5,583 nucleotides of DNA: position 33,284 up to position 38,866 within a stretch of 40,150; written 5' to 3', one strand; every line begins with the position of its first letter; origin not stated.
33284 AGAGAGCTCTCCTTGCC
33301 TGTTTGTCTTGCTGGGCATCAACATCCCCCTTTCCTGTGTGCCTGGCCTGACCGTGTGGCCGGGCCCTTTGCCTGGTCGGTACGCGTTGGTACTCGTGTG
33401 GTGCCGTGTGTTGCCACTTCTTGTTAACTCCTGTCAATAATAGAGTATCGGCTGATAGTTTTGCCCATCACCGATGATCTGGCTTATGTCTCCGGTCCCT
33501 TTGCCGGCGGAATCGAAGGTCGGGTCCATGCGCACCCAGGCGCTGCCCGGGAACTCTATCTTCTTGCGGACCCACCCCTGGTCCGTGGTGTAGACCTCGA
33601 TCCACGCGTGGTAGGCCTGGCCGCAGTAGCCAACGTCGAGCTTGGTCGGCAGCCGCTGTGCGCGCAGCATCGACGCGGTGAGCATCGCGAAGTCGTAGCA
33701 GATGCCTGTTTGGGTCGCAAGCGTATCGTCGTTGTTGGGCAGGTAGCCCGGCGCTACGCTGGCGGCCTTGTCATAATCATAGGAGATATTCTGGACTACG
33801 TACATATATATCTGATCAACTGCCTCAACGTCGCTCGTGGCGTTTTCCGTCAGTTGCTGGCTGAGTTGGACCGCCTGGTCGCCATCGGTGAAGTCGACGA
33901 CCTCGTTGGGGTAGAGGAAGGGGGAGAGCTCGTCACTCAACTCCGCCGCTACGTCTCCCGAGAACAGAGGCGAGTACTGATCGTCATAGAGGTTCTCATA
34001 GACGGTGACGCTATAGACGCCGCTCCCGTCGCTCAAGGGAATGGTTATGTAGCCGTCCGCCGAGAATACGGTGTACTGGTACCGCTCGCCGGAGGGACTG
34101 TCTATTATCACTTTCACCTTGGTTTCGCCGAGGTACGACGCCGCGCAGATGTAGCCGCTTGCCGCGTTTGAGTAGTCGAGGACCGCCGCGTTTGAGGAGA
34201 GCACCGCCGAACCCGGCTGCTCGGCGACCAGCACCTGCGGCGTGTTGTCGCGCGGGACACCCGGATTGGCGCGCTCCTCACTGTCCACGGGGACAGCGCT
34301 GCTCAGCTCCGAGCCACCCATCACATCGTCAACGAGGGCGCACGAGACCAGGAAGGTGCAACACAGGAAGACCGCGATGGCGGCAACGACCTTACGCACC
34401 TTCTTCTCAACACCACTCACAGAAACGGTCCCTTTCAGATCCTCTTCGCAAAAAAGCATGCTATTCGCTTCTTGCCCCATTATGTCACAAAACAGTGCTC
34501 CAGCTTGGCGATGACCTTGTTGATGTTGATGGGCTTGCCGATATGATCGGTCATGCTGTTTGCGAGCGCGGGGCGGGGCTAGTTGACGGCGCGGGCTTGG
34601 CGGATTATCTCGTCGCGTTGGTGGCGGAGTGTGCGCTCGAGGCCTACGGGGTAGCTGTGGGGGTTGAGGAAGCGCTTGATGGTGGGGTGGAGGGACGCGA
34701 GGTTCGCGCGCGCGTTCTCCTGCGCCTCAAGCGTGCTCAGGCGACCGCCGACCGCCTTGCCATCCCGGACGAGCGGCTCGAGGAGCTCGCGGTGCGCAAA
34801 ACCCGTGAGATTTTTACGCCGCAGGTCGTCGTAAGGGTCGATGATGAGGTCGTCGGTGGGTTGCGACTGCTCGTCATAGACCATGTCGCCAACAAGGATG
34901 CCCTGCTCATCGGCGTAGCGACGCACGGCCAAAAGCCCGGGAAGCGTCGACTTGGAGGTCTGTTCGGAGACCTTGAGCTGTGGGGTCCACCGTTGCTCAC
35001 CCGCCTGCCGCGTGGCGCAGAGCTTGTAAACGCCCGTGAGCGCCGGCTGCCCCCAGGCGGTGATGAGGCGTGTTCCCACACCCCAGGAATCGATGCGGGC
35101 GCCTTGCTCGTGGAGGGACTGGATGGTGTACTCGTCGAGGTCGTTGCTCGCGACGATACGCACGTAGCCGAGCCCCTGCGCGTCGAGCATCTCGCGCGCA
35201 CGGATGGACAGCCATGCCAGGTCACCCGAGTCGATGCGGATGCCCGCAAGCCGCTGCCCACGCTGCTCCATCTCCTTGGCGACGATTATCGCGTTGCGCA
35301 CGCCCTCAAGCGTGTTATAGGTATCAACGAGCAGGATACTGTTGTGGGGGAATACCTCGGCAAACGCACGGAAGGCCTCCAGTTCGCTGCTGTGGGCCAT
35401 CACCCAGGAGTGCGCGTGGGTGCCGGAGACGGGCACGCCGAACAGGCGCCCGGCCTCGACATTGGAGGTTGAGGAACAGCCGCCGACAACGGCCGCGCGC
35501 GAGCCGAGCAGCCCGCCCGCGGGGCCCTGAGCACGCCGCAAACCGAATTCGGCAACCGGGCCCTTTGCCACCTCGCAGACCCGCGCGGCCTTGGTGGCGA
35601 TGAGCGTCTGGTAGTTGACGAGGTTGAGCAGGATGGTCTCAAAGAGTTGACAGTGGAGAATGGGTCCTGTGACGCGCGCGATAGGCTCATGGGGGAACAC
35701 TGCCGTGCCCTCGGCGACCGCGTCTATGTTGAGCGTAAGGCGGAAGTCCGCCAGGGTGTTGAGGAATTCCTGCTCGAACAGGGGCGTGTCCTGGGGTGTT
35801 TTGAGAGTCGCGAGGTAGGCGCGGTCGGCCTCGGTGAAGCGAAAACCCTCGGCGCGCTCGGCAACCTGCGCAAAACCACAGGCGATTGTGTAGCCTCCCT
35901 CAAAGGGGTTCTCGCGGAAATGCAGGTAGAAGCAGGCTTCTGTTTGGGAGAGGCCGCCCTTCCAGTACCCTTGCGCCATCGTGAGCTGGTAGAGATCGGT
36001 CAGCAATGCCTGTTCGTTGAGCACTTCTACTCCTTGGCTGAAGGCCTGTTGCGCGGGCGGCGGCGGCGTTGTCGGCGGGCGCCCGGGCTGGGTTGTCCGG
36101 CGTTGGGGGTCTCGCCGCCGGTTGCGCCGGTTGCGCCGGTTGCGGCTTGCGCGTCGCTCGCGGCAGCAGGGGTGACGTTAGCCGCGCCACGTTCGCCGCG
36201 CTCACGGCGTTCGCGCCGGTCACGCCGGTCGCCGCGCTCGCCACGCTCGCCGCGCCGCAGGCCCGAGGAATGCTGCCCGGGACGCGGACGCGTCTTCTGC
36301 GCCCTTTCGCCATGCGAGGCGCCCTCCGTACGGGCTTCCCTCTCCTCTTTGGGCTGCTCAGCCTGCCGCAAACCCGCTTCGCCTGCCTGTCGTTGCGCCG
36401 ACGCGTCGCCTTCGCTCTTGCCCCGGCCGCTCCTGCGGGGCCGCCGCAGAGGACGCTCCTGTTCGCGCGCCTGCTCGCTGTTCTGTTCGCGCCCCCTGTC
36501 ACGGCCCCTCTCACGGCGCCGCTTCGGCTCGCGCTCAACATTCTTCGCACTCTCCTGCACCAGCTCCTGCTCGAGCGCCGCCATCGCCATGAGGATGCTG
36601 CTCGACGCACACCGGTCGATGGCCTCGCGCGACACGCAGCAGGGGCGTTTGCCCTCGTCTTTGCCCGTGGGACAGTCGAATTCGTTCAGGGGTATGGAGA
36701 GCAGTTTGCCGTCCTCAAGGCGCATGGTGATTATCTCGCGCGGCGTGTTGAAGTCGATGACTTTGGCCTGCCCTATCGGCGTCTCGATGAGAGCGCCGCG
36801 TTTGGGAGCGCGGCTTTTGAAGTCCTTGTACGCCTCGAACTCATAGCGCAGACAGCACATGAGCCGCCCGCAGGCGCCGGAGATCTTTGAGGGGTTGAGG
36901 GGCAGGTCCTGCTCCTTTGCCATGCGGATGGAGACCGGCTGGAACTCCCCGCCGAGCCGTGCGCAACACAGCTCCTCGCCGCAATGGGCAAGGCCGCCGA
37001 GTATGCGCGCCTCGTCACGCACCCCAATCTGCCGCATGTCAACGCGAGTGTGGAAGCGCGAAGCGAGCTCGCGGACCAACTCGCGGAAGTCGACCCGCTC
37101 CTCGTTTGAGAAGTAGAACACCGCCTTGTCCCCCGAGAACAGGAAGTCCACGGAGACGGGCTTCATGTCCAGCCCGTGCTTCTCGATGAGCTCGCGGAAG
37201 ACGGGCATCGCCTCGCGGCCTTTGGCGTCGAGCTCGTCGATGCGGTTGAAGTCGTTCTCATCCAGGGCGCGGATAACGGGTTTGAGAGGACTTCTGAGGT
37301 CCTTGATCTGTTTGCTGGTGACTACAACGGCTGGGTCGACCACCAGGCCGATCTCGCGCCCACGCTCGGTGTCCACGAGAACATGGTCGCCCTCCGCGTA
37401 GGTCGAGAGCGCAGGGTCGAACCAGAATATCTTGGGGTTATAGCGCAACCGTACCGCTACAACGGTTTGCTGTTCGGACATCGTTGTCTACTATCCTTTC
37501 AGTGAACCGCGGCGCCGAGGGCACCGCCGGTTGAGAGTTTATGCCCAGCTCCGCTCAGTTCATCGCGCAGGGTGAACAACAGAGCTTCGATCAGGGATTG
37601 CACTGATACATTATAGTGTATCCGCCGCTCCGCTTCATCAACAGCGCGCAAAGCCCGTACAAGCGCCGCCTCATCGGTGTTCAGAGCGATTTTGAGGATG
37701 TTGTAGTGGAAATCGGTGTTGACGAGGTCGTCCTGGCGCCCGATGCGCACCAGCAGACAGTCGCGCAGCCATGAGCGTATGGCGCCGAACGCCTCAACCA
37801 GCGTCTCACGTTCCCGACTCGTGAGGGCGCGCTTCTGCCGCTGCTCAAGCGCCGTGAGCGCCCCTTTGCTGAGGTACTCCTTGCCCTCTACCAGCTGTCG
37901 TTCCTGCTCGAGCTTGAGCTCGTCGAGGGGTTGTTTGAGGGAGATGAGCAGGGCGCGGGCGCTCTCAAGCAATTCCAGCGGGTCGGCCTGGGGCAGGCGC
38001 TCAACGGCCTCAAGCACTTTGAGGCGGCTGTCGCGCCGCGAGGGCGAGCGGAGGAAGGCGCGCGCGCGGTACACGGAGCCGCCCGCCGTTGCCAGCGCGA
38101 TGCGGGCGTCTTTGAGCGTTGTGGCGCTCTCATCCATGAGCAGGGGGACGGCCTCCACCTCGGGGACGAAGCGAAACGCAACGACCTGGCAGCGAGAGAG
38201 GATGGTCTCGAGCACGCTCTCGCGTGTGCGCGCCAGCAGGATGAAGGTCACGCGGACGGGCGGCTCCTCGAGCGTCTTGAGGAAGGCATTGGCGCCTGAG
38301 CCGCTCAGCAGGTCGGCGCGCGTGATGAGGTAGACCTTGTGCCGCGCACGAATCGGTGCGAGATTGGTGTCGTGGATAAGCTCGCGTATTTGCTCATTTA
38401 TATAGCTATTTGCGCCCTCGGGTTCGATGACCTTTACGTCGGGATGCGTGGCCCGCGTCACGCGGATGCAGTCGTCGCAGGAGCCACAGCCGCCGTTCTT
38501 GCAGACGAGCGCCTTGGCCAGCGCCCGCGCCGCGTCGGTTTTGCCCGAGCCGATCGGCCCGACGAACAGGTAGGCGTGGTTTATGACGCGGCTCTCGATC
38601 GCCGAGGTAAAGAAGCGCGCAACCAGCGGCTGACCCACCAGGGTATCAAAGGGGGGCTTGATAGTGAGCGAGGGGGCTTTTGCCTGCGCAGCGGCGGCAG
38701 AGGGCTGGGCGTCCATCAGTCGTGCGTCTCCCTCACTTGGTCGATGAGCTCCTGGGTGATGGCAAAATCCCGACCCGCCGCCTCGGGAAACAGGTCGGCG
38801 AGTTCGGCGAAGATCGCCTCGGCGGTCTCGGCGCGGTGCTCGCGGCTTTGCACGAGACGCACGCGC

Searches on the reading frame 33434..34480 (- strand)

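Call 7: search_protein_families(library=pfam, proteins=[window:33434-34480:-], max_evalue=0.001)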
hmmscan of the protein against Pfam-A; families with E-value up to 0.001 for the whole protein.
window:33434-34480:- (348 aa): 2 families
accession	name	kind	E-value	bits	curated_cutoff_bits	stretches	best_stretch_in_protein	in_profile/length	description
PF01841.26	Transglut_core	-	6e-19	68.8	23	1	205-305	2-105/108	Transglutaminase-like superfamily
PF04473.18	DUF553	-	1.2e-10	41.5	20.5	1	205-275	5-78/140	Transglutaminase-like domain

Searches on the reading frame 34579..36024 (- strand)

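Call 7: search_protein_families(library=pfam, proteins=[window:34579-36024:-], max_evalue=0.001)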
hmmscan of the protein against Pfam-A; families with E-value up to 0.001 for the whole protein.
window:34579-36024:- (481 aa): 4 families
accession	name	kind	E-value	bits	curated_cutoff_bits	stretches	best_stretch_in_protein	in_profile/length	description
PF17767.7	NAPRTase_N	-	1.3e-34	119.6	32.6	1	7-137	1-125/125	Nicotinate phosphoribosyltransferase (NAPRTase) N-terminal domain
PF17956.6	NAPRTase_C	-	3.1e-15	57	23.3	1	368-468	5-109/111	Nicotinate phosphoribosyltransferase C-terminal domain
PF04095.22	NAPRTase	-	9e-09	35.9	20.8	1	158-326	4-184/239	Nicotinate phosphoribosyltransferase (NAPRTase) family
PF02749.22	QRPTase_N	-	1.8e-05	25.3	27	1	91-137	36-79/82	Quinolinate phosphoribosyl transferase, N-terminal domain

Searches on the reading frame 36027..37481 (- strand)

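Call 83: search_protein_families(library=pfam, proteins=[window:36027-37481:-], max_evalue=0.01)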
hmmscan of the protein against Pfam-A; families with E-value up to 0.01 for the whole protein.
window:36027-37481:- (484 aa): 1 family
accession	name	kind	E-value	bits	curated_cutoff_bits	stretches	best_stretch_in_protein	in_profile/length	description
PF04468.17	PSP1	-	1.2e-28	99.7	27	1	67-152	1-86/86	PSP1 C-terminal conserved region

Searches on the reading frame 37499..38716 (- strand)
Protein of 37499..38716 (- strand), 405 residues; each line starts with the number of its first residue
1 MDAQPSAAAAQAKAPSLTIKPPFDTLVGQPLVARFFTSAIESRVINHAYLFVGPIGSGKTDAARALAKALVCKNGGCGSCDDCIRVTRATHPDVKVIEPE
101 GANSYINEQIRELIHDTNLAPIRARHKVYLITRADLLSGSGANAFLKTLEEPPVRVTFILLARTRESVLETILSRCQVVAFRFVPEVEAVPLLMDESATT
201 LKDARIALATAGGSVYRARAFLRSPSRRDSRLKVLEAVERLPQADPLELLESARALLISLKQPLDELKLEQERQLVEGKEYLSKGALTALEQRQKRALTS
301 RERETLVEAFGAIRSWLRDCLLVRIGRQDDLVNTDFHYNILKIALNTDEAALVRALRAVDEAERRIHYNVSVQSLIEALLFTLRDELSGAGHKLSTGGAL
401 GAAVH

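Call 83: search_protein_families(library=pfam, proteins=[window:37499-38716:-], max_evalue=0.01)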
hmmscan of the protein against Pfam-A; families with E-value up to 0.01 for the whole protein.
window:37499-38716:- (405 aa): 3 families
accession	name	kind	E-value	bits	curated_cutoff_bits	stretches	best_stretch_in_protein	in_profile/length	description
PF13177.12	DNA_pol3_delta2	-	6.2e-44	150.3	27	1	29-182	2-158/161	DNA polymerase III, delta subunit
PF00004.35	AAA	-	2.6e-05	25.1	21.2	1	49-179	1-126/131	ATPase family associated with various cellular activities (AAA)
PF09115.15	DNApol3-delta_C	-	7.2e-05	23.6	21.7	1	308-371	38-101/117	DNA polymerase III, delta subunit, C terminal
